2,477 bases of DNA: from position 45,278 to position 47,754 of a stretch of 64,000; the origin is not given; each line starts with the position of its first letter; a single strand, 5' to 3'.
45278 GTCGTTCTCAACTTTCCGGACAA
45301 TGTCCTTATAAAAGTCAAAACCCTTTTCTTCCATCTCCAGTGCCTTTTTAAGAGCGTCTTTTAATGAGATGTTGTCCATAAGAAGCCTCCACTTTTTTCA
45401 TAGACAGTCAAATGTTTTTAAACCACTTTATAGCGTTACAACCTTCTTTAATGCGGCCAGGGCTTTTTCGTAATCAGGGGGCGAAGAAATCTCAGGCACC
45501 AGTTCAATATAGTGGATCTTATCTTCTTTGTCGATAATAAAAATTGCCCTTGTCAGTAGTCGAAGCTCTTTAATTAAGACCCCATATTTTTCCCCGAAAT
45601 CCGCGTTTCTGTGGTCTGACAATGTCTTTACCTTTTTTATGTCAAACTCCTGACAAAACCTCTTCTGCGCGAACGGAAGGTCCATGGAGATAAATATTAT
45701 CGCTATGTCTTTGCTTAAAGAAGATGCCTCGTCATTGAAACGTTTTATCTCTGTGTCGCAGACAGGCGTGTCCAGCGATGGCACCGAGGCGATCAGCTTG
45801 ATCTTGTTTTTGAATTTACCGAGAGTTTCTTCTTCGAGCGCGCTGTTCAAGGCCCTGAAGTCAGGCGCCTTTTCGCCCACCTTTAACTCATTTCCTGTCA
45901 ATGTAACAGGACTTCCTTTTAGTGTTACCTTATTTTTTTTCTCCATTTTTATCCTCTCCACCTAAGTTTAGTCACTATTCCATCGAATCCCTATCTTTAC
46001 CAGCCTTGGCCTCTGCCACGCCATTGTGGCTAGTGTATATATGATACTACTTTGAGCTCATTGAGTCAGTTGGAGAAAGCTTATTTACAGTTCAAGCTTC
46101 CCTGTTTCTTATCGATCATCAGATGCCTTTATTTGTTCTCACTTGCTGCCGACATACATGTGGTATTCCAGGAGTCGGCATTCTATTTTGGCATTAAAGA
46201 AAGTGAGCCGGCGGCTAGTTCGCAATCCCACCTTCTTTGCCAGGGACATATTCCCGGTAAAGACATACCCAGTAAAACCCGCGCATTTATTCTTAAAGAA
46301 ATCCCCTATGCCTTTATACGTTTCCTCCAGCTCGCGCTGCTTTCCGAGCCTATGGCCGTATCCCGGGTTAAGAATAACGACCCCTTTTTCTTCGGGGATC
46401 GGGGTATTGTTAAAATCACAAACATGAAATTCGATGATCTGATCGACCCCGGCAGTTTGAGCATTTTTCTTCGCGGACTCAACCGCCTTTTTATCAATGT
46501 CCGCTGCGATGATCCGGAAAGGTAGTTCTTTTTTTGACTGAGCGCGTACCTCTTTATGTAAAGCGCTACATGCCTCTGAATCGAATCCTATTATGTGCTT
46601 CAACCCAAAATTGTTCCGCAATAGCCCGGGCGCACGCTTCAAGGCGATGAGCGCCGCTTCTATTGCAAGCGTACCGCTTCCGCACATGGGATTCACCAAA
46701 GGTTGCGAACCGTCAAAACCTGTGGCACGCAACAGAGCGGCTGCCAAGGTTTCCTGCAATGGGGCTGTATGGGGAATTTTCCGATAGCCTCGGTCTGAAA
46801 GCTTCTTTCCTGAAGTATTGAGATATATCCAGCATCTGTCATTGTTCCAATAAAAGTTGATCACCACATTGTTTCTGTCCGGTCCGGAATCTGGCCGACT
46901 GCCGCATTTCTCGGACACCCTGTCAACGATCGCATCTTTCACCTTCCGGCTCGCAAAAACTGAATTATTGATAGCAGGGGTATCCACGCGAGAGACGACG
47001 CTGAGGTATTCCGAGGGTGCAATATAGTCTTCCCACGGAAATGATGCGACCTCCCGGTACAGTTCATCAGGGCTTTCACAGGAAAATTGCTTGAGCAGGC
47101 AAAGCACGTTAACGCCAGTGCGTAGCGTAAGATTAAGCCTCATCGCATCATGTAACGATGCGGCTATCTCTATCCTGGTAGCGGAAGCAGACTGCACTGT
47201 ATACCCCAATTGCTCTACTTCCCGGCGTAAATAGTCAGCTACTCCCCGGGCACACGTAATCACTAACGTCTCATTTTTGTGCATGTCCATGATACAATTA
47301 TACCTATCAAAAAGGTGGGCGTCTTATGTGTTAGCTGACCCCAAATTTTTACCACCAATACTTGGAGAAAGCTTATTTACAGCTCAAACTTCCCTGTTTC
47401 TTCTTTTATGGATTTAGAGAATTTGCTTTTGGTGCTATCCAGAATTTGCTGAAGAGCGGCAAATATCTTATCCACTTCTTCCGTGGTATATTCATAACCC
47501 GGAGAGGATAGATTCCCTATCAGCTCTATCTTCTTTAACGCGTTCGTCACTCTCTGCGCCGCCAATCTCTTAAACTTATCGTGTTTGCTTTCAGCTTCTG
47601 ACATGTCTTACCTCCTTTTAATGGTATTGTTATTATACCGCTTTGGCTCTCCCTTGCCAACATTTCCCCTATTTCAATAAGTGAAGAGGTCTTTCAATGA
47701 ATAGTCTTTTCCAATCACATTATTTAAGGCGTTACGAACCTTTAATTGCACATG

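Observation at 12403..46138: Promoter-module copies carry footprints of the 3' ends of unrelated genes from elsewhere in the window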

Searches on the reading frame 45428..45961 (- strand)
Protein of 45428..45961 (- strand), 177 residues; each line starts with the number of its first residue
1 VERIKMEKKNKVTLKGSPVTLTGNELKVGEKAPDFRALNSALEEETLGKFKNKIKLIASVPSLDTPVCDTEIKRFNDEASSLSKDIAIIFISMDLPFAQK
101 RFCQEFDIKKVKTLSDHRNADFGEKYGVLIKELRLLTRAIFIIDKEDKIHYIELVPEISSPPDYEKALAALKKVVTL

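Call 10: search_protein_families(library=pfam, proteins=[window:45428-45961:-])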
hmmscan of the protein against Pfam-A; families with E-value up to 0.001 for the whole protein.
window:45428-45961:- (177 aa): 2 families
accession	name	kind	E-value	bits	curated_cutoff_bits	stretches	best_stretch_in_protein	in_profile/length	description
PF08534.16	Redoxin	-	5.3e-25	88.4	26.6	1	27-168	1-148/148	Redoxin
PF00578.27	AhpC-TSA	-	1e-20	74.3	26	1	28-151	1-123/124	AhpC/TSA family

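Call 64: find_homologous_proteins(query=window:45428-45946:-, max_evalue=1e-40)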
Query window:45428-45946:- (172 aa): 7737 proteins with E <= 1e-40 among 8000 candidates; the best 120 are listed.
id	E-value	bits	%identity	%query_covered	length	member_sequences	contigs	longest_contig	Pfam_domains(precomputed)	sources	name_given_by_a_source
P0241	1.7e-104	364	100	100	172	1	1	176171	PF08534.17,PF00578.28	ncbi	ncbi:thiol peroxidase [Candidatus Omnitrophota bacterium]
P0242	2.1e-96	338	93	99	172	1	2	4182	PF08534.17,PF00578.28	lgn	-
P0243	4.8e-96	337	93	99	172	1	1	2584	PF08534.17,PF00578.28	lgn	-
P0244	6.5e-96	336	92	99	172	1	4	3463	PF08534.17,PF00578.28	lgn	-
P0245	7.3e-96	336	92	99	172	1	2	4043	PF08534.17,PF00578.28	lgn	-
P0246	2.4e-89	315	86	99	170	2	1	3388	PF08534.17,PF00578.28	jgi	-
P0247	3.2e-84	298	82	99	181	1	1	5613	PF08534.17,PF00578.28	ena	-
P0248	4.2e-84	298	82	98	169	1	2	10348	PF08534.17,PF00578.28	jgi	-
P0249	2.8e-83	295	81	100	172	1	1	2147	PF08534.17,PF00578.28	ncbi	-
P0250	7.4e-83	294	81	99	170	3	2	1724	PF08534.17,PF00578.28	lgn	-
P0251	1.9e-82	293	80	98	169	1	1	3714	PF08534.17,PF00578.28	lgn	-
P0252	3.5e-81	289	79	99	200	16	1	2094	PF08534.17,PF00578.28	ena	-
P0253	2.7e-80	286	78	99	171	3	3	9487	PF08534.17,PF00578.28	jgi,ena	-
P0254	4.0e-80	285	80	95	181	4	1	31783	PF08534.17,PF00578.28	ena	-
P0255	1.0e-79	284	76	98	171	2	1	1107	PF08534.17,PF00578.28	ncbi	-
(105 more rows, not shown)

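Call 65: find_encoding_contigs(protein=P0242, flank=4000, max_places=3)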
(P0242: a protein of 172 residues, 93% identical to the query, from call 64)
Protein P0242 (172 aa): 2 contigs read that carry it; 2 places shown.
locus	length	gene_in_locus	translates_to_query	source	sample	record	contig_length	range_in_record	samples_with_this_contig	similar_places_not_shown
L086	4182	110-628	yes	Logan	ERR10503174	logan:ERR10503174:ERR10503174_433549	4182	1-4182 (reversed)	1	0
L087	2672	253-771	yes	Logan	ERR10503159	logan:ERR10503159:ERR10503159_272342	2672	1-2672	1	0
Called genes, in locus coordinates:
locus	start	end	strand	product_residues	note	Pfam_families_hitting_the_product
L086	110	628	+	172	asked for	PF08534:Redoxin, PF00578:AhpC-TSA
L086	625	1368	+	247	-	PF27246:MJ1433_N, PF27232:MJ1433_C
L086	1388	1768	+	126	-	PF02566:OsmC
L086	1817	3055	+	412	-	PF00753:Lactamase_B, PF00581:Rhodanese, PF11127:YgaP-like_TM (weak)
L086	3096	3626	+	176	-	PF02915:Rubrerythrin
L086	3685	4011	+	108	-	PF07883:Cupin_2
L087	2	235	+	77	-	?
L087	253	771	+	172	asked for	PF08534:Redoxin, PF00578:AhpC-TSA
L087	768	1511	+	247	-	PF27246:MJ1433_N, PF27232:MJ1433_C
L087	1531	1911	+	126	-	PF02566:OsmC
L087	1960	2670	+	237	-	?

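Call 66: find_encoding_contigs(protein=P0245, flank=4000, max_places=3)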
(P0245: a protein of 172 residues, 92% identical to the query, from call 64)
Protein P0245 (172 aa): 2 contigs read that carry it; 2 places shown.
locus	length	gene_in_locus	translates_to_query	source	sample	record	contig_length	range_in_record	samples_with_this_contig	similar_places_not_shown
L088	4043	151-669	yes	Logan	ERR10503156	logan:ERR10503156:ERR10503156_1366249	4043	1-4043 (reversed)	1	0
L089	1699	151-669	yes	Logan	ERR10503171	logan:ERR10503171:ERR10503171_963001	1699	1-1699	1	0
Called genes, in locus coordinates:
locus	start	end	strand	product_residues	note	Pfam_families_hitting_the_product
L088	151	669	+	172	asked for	PF08534:Redoxin, PF00578:AhpC-TSA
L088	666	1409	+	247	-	PF27246:MJ1433_N, PF27232:MJ1433_C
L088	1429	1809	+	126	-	PF02566:OsmC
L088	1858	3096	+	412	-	PF00753:Lactamase_B, PF00581:Rhodanese, PF11127:YgaP-like_TM (weak)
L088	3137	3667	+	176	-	PF02915:Rubrerythrin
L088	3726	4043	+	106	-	?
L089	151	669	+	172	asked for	PF08534:Redoxin, PF00578:AhpC-TSA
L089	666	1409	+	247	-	PF27246:MJ1433_N, PF27232:MJ1433_C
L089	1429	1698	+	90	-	?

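Call 67: find_encoding_contigs(protein=P0244, flank=4000, max_places=4)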
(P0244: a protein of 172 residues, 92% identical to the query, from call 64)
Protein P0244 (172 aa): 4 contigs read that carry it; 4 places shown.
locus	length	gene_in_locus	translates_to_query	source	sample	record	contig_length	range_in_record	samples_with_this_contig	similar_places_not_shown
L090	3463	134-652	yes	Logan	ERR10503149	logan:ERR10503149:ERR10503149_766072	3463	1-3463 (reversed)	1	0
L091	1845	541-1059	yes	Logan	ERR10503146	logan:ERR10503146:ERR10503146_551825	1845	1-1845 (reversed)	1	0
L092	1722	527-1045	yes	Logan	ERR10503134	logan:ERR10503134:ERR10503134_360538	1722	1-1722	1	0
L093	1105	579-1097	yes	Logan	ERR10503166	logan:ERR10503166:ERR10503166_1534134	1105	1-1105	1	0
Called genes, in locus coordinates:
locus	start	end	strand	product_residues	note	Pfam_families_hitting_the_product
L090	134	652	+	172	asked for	PF08534:Redoxin, PF00578:AhpC-TSA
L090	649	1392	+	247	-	PF27246:MJ1433_N, PF27232:MJ1433_C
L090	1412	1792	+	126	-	PF02566:OsmC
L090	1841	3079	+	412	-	PF00753:Lactamase_B, PF00581:Rhodanese, PF11127:YgaP-like_TM (faint)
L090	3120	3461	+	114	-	?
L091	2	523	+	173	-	?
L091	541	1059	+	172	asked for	PF08534:Redoxin, PF00578:AhpC-TSA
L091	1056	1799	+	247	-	PF27246:MJ1433_N, PF27232:MJ1433_C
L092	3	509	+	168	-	?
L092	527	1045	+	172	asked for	PF08534:Redoxin, PF00578:AhpC-TSA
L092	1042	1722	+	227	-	?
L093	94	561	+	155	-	-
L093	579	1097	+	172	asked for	PF08534:Redoxin, PF00578:AhpC-TSA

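Call 73: find_encoding_contigs(protein=P0246, flank=4000, max_places=2)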
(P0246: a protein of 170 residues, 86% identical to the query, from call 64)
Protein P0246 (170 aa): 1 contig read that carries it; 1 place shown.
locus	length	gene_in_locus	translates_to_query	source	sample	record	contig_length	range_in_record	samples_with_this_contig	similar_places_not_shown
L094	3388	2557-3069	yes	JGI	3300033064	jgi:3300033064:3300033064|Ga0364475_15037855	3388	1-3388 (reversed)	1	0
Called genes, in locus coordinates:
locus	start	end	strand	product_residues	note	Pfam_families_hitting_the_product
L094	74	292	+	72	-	PF02866:Ldh_1_C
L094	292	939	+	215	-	PF00702:Hydrolase, PF13419:HAD_2, PF13242:Hydrolase_like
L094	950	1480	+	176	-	PF02915:Rubrerythrin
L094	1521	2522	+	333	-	PF01625:PMSR, PF01641:SelR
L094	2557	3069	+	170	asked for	PF08534:Redoxin, PF00578:AhpC-TSA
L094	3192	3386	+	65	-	?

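Call 74: find_encoding_contigs(protein=P0248, flank=6000, max_places=2)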
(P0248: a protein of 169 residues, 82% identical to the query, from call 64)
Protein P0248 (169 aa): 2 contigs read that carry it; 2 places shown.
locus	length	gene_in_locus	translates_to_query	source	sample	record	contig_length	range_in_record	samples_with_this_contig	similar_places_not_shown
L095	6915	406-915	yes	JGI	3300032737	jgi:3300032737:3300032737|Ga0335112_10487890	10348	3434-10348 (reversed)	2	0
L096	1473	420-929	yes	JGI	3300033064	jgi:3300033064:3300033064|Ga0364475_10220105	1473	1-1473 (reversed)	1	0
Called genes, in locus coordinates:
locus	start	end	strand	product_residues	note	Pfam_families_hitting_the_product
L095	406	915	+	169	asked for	PF08534:Redoxin, PF00578:AhpC-TSA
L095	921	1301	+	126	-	PF02566:OsmC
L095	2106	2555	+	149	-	-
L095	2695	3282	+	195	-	-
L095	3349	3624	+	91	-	-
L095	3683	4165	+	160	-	-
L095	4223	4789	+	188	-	-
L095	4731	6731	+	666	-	PF01935:DUF87 (weak), PF05872:HerA_C (weak)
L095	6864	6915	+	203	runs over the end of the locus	PF04542:Sigma70_r2 (weak), PF08281:Sigma70_r4_2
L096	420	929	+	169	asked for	PF08534:Redoxin, PF00578:AhpC-TSA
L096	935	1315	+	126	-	PF02566:OsmC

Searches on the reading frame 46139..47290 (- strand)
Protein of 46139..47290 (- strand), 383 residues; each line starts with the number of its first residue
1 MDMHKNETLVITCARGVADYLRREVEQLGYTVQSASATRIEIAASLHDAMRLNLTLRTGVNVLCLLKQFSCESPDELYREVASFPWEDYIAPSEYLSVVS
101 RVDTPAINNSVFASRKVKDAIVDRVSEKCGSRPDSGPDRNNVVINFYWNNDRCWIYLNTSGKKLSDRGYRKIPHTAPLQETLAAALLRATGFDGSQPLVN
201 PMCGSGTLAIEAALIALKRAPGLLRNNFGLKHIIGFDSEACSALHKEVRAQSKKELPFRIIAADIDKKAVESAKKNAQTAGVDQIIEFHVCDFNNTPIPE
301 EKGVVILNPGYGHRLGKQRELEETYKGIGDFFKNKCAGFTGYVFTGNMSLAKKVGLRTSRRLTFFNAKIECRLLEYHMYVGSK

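Call 10: search_protein_families(library=pfam, proteins=[window:46139-47290:-])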
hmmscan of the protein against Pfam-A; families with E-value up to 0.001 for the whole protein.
window:46139-47290:- (383 aa): 8 families
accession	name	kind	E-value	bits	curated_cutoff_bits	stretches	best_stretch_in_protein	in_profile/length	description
PF01170.24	UPF0020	-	8.8e-48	163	22.3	1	167-373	1-195/197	RMKL-like, methyltransferase domain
PF02926.22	THUMP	-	3e-10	40.8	20.6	1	73-157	3-83/84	THUMP domain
PF22020.1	RlmL_1st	-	6e-10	39.4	27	1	8-59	1-51/55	RlmL ferredoxin-like domain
PF13847.12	Methyltransf_31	-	2e-05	24.8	27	1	240-297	17-67/145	Methyltransferase domain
PF13649.12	Methyltransf_25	-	8.4e-05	23.6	27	1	256-308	19-70/97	Methyltransferase domain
PF06325.19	PrmA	-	0.00036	20.6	22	0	259-306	186-231/296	Ribosomal protein L11 methyltransferase (PrmA)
PF05175.20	MTS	-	0.00069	19.7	23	0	259-311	57-108/170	Methyltransferase small domain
PF08241.18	Methyltransf_11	-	0.00074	20.6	21.2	0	258-302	19-60/95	Methyltransferase domain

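Call 12: find_encoding_contigs(protein=window:46139-47290:-, flank=10000, max_places=10)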
Protein window:46139-47290:- (383 aa): no gene with exactly this product is on record in the collection.

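Call 15: find_related_loci(query=window:46139-47290:-, collection=genome_contigs, flank=10000)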
Query window:46139-47290:- (383 aa) in genome_contigs; peptide patterns used: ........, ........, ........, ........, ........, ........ (x = any residue, [..] = any of these).
65 stretches matched a pattern; 43 encode a relative of the query (tblastn E <= 1e-3); 43 distinct loci.
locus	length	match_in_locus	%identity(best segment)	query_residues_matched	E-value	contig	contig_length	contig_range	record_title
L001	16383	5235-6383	87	1-383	0e+0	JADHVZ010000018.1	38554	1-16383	MAG: Candidatus Omnitrophota bacterium isolate BS750m-G14 BS-750m-C1025, whole genome shotgun sequence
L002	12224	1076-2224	87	1-383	0e+0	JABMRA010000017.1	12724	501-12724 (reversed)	MAG: Candidatus Omnitrophota bacterium isolate bin.352 k141_421215, whole genome shotgun sequence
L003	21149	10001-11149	85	1-383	0e+0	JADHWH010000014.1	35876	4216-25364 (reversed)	MAG: Candidatus Omnitrophota bacterium isolate BS750m-G22 BS-750m-C1225, whole genome shotgun sequence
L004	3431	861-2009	83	1-383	0e+0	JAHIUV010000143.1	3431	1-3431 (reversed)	MAG: Candidatus Omnitrophota bacterium isolate MM_PC_MetaG.mb.37 MM_PC_MetaG.mb.37_k141_1230272, whole genome shotgun se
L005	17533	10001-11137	85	1-379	0e+0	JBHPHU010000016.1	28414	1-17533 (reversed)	Candidatus Omnitrophota bacterium isolate SAG AM-312-B13 AM-312-B13_NODE_16, whole genome shotgun sequence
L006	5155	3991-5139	84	1-383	0e+0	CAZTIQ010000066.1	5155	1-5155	MAG TPA_asm: uncultured Planctomycetia bacterium isolate binchicken_co243_251 genome assembly, contig: NODE_16242_length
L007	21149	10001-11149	77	1-383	0e+0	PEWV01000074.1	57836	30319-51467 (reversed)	MAG: Candidatus Omnitrophica bacterium CG07_land_8_20_14_0_80_42_15 CG07_land_8_20_14_0.80_scaffold_60_c, whole genome s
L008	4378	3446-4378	91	1-311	0e+0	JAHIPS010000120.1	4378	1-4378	MAG: Candidatus Omnitrophota bacterium isolate KR13_S3.mb.80 KR13_S3.mb.80_k141_602769, whole genome shotgun sequence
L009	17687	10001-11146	69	1-382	0e+0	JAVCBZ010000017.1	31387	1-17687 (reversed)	MAG: Candidatus Susulua stagnicola isolate MAG_3300035698_1005 Ga0374944_004530, whole genome shotgun sequence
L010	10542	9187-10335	67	1-383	0e+0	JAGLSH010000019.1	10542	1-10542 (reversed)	MAG: Candidatus Omnitrophota bacterium isolate RS_9_46 ROV157_9.bin.46.fa_19, whole genome shotgun sequence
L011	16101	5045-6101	88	1-383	2e-180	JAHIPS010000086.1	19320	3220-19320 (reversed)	MAG: Candidatus Omnitrophota bacterium isolate KR13_S3.mb.80 KR13_S3.mb.80_k141_373733, whole genome shotgun sequence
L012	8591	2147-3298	55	1-383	4e-148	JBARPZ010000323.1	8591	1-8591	MAG: Sedimentisphaerales bacterium isolate MFD13424_ilm_asm_bin26 k127_79475, whole genome shotgun sequence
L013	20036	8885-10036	51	1-383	2e-134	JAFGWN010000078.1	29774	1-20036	MAG: Balneolaceae bacterium isolate ZodW_Metabat.264 k87_5204753, whole genome shotgun sequence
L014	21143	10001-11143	52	1-381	2e-133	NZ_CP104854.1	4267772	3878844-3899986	Maridesulfovibrio sp. FT414 chromosome, complete genome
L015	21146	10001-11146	51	1-382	8e-130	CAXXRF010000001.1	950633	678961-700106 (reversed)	MAG: Maridesulfovibrio sp. isolate e70aa17a-841f-4807-9201-b5078b9fa432 genome assembly, contig: contig_1, whole genome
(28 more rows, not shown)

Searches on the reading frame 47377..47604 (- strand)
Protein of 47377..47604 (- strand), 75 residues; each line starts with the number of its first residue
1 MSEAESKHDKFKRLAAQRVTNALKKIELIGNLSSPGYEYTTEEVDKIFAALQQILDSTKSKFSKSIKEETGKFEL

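Call 10: search_protein_families(library=pfam, proteins=[window:47377-47604:-])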
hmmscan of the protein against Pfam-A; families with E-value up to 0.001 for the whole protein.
window:47377-47604:- (75 aa): 1 family
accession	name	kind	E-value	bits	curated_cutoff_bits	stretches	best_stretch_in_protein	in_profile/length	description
PF15679.10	DUF4665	-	0.00077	20.5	27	1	4-69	18-75/99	Domain of unknown function (DUF4665)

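Call 31: find_related_loci(query=A1, collection=metagenome_contigs, flank=10000)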
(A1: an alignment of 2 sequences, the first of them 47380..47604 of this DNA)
Query A1 (75 aa) in metagenome_contigs; peptide patterns used: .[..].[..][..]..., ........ (x = any residue, [..] = any of these).
254 stretches matched a pattern; 34 encode a relative of the query (tblastn E <= 1e-3); 34 distinct loci.
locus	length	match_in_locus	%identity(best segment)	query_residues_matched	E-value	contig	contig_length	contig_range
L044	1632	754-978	95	1-75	3e-45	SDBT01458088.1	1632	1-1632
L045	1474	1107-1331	89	1-75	8e-43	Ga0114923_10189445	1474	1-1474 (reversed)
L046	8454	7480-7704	89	1-75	2e-41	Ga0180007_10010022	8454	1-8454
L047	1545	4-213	96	6-75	2e-41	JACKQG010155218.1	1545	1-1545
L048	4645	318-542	84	1-75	2e-40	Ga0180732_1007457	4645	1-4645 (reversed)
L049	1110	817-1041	84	1-75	4e-41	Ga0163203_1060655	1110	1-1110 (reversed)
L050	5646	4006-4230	84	1-75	6e-39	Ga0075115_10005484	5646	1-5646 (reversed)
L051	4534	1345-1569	84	1-75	6e-39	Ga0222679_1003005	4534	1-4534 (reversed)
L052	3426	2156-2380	84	1-75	6e-39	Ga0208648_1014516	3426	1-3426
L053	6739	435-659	81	1-75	3e-38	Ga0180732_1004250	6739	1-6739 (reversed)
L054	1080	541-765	79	1-75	4e-38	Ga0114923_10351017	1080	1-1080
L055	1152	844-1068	81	1-75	1e-37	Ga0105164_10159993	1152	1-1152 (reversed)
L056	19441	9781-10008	83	1-75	2e-36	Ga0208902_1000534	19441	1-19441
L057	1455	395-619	77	1-75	1e-36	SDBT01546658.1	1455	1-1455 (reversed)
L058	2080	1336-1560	79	1-75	7e-36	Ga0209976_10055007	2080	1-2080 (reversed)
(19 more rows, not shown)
